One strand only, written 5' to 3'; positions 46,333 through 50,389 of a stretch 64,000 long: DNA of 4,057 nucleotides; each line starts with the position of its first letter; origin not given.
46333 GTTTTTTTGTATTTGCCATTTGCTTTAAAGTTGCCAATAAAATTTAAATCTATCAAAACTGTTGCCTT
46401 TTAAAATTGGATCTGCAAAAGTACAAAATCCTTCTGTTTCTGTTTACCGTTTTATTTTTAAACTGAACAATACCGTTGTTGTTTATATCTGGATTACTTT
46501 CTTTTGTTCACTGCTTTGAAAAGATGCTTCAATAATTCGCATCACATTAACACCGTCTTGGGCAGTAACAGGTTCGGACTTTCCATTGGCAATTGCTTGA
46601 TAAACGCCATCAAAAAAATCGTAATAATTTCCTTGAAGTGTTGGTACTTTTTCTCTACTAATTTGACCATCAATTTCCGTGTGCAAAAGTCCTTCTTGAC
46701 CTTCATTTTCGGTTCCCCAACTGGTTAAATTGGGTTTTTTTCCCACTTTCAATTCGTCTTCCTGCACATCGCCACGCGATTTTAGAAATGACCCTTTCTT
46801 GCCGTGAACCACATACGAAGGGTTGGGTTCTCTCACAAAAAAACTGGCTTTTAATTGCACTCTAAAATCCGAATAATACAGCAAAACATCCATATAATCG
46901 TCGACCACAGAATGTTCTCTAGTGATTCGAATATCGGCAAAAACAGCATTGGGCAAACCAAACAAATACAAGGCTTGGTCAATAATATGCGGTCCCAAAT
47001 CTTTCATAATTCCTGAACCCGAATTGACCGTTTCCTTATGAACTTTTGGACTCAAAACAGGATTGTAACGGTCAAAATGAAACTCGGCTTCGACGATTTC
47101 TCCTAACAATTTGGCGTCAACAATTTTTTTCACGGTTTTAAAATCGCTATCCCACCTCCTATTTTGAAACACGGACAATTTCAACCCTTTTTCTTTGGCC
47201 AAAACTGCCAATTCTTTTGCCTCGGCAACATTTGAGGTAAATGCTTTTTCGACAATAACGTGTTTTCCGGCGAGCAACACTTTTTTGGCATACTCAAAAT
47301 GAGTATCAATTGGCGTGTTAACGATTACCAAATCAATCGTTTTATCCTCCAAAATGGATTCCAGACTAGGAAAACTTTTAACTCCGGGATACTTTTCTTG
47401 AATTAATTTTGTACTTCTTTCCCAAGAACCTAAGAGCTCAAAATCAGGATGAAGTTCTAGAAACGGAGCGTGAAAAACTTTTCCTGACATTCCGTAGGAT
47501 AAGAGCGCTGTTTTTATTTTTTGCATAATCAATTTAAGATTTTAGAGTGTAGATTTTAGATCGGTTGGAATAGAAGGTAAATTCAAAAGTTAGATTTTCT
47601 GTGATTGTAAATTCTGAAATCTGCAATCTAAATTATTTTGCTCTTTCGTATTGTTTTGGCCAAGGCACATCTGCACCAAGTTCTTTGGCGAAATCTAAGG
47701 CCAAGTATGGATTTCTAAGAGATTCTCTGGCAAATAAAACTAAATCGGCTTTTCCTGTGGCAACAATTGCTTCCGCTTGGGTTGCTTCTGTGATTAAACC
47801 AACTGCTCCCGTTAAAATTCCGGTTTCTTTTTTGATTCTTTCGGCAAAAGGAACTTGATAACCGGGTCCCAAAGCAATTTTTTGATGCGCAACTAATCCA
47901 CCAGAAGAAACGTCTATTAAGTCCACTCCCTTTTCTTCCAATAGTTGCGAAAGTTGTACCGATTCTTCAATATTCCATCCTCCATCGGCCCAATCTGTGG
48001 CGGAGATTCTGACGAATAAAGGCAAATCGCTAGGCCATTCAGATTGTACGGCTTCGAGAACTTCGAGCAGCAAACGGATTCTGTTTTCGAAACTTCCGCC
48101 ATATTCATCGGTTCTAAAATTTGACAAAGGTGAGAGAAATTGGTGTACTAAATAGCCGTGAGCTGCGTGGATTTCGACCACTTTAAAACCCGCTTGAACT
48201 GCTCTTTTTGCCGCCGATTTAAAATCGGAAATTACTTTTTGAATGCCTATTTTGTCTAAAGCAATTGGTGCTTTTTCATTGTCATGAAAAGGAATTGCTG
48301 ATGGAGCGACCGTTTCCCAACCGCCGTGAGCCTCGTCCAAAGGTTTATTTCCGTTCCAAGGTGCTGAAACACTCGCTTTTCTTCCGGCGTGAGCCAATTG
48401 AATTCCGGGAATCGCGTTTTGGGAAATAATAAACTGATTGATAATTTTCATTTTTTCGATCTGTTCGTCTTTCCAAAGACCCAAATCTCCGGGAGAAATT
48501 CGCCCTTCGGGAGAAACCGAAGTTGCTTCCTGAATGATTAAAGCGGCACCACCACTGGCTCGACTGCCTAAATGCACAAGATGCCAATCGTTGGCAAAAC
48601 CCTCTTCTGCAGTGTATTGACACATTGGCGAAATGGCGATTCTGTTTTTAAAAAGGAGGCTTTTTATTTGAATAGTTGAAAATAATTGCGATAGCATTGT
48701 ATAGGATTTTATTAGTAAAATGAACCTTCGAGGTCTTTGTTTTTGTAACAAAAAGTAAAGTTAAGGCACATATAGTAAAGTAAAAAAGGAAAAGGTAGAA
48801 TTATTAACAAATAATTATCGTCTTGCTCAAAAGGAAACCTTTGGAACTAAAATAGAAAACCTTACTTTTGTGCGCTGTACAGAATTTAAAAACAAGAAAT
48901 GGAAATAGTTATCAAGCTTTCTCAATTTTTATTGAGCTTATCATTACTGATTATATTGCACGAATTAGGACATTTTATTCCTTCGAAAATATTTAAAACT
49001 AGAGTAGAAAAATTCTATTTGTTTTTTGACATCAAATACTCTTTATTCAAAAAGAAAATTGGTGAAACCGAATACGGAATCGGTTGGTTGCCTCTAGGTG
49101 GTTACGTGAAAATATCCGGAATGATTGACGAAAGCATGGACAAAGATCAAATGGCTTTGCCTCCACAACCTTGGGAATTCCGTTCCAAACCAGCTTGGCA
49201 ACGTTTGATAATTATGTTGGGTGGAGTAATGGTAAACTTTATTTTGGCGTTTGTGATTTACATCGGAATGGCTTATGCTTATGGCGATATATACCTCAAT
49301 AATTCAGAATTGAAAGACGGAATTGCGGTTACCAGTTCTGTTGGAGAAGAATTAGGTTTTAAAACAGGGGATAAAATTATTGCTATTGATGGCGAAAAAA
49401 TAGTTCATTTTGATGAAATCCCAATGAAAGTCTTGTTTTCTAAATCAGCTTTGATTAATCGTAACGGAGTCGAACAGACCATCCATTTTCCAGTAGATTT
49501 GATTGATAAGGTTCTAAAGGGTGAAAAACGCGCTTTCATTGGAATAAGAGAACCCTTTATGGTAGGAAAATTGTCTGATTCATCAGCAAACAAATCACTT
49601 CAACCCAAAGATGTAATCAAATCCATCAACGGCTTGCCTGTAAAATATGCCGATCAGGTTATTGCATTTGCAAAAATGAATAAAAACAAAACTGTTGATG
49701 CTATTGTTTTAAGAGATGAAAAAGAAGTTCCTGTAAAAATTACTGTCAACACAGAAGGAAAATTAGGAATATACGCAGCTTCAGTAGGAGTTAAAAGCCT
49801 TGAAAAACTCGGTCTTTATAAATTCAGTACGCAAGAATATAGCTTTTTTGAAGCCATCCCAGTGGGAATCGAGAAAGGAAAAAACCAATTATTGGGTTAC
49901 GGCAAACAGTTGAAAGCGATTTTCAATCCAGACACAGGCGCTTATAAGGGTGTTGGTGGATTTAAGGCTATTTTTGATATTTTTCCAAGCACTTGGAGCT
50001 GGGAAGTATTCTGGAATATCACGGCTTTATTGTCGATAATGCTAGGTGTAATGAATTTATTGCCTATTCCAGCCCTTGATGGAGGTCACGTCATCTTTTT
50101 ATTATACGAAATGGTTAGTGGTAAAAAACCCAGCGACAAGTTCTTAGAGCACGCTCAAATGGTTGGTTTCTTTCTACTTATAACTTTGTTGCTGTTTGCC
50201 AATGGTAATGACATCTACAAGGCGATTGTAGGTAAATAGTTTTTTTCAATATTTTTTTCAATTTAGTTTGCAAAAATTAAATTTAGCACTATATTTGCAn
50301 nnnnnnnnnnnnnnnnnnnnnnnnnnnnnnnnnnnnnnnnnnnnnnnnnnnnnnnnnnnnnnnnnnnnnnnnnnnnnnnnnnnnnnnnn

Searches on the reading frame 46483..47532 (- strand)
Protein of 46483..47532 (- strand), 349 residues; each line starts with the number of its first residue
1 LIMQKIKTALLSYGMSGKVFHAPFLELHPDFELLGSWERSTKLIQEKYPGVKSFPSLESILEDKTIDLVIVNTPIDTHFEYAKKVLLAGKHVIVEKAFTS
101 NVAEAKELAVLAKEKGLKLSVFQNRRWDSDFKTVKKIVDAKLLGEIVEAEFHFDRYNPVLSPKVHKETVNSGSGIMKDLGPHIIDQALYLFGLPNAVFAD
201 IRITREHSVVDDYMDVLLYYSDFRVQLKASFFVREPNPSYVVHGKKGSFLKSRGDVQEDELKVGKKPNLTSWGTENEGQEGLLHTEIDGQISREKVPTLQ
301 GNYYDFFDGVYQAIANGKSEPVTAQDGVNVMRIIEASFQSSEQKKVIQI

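Call 6: search_protein_families(library=pfam, proteins=[window:46483-47532:-])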
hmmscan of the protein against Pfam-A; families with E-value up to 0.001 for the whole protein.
window:46483-47532:- (349 aa): 3 families
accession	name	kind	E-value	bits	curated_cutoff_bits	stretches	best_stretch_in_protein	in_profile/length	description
PF02894.22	GFO_IDH_MocA_C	-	1.1e-24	87.9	22.9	1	135-348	1-217/218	Oxidoreductase family, C-terminal alpha/beta domain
PF22725.1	GFO_IDH_MocA_C3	-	3.5e-24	85.6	27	1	131-249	1-123/124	GFO/IDH/MocA C-terminal domain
PF01408.29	GFO_IDH_MocA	-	2.4e-21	77.1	24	1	9-121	4-118/120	Oxidoreductase family, NAD-binding Rossmann fold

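Call 7: search_protein_families(library=ncbifam, proteins=[window:46483-47532:-])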
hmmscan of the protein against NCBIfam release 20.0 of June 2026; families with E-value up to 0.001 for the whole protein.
window:46483-47532:- (349 aa): 9 families
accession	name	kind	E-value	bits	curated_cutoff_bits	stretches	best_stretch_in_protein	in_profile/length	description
NF008607.0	PRK11579.1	subfamily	1.2e-90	304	330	1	4-348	3-344/346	oxidoreductase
NF007574.0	PRK10206.1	equivalog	1.3e-69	234.9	352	1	6-342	3-337/345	oxidoreductase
TIGR04380.1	myo_inos_iolG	equivalog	5.8e-23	81.3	355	1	9-203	5-198/330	inositol 2-dehydrogenase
NF052479.1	LevoglcsnDh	equivalog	1.3e-18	66.9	650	1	55-202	63-213/386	levoglucosan dehydrogenase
NF040723.1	UDP-GlcNAcDh_Arch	equivalog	6e-15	55.5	450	1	24-221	19-206/302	UDP-N-acetylglucosamine 3-dehydrogenase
NF058561.1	BT_2158_fam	equivalog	7.8e-10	37.9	750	1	44-155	73-186/487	glycoside 3-dehydrogenase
NF041392.1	XylDh_Gfo6_Halo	equivalog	3.2e-09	36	350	1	65-152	82-169/350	D-xylose 1-dehydrogenase Gfo6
NF052679.1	InsChiInosDhIolG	equivalog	1.6e-07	30.7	540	1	51-146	52-148/343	bifunctional inositol 2-dehydrogenase/D-chiro-inositol 1-dehydrogenase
NF058563.1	BT_2159_fam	equivalog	6.8e-06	25.3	650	1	38-187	35-179/350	disaccharide 3-dehydrogenase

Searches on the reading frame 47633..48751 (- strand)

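Call 6: search_protein_families(library=pfam, proteins=[window:47633-48751:-])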
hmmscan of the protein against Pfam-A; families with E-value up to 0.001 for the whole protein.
window:47633-48751:- (372 aa): 1 family
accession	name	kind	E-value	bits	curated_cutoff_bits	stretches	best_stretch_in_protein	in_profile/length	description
PF00724.26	Oxidored_FMN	-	3.4e-73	247.3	27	1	22-356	1-337/342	NADH:flavin oxidoreductase / NADH oxidase family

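Call 7: search_protein_families(library=ncbifam, proteins=[window:47633-48751:-])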
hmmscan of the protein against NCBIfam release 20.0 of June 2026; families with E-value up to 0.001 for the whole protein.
window:47633-48751:- (372 aa): 9 families
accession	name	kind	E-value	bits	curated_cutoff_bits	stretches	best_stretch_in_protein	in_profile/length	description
NF010047.0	PRK13523.1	equivalog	7.1e-125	416.5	431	1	19-371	1-337/339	NADPH dehydrogenase NamA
NF006101.0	PRK08255.1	equivalog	2.3e-119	399.7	1078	1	20-371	396-748/768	bifunctional salicylyl-CoA 5-hydroxylase/oxidoreductase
NF041087.1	bile_acid_BaiCD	equivalog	2.7e-68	230.6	825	1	21-348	2-322/642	bile acid Fe-S flavoenzyme BaiCD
TIGR03997.1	mycofact_OYE_2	equivalog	3.6e-56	190.9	793.15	1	22-352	1-325/645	mycofactocin system FadH/OYE family oxidoreductase 2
NF007899.0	PRK10605.1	subfamily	7.1e-47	160.4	403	1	21-353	4-336/365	N-ethylmaleimide reductase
NF045599.1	bili_reduct_long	exception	2e-36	125.5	750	1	23-356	1-333/641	bilirubin reductase, long form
NF045592.1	bili_reduct_N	equivalog_domain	3.1e-35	122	425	1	23-351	2-327/363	bilirubin reductase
TIGR03996.1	mycofact_OYE_1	hypoth_equivalog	1.9e-18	66.3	627.9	1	37-352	16-320/633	mycofactocin system FadH/OYE family oxidoreductase 1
TIGR00737.1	nifR3_yhdG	equivalog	0.00038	19.8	293.3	0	243-353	132-234/319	tRNA dihydrouridine synthase DusB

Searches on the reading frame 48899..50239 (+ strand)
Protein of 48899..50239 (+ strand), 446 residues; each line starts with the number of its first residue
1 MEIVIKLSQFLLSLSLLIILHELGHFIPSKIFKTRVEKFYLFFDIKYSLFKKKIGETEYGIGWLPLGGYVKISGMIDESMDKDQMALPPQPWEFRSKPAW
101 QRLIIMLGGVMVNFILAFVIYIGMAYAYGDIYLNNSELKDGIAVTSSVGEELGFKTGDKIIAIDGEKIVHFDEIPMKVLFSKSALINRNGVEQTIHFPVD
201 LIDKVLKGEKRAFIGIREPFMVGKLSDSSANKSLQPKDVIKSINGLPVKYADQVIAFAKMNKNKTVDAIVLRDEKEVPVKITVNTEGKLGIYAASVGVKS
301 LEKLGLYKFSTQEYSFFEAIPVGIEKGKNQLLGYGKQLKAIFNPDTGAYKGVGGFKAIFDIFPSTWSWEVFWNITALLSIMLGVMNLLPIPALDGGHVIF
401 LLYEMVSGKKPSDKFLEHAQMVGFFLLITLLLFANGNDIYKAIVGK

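Call 6: search_protein_families(library=pfam, proteins=[window:48899-50239:+])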
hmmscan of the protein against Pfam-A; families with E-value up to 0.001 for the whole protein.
window:48899-50239:+ (446 aa): 4 families
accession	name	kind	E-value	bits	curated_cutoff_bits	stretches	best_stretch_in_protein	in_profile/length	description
PF02163.28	Peptidase_M50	-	3.7e-50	170.8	27.2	1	10-430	2-221/221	Peptidase family M50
PF17820.7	PDZ_6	-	2.9e-06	27.4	27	1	147-173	9-35/54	PDZ domain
PF13180.12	PDZ_2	-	4.7e-06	27.2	27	0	228-283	24-80/80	PDZ domain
PF00595.29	PDZ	-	8.5e-05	23.3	23.2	0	227-252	35-63/81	PDZ domain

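Call 7: search_protein_families(library=ncbifam, proteins=[window:48899-50239:+])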
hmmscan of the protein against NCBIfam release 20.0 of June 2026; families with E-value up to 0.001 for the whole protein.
window:48899-50239:+ (446 aa): 5 families
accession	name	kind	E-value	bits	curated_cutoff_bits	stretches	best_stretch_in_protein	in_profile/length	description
TIGR00054.1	TIGR00054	equivalog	9.6e-62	209.2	147.55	1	1-440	1-417/421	RIP metalloprotease RseP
NF008046.0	PRK10779.1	equivalog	1.9e-30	106.4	477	1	1-439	2-447/450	sigma E protease regulator RseP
TIGR02037.1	degP_htrA_DO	subfamily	4.3e-06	25.9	416.2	0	226-288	268-332/434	Do family serine endopeptidase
TIGR02860.1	spore_IV_B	equivalog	3.9e-05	22.8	305.25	0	223-286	120-183/402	SpoIVB peptidase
NF041199.1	trx7_PDZ_seleno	equivalog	0.00049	19.1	300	0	229-284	215-273/390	Trx7/PDZ domain-containing (seleno)protein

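Call 27: find_encoding_contigs(protein=window:48899-50239:+, flank=10000, max_places=10)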
Protein window:48899-50239:+ (446 aa): no gene with exactly this product is on record in the collection.
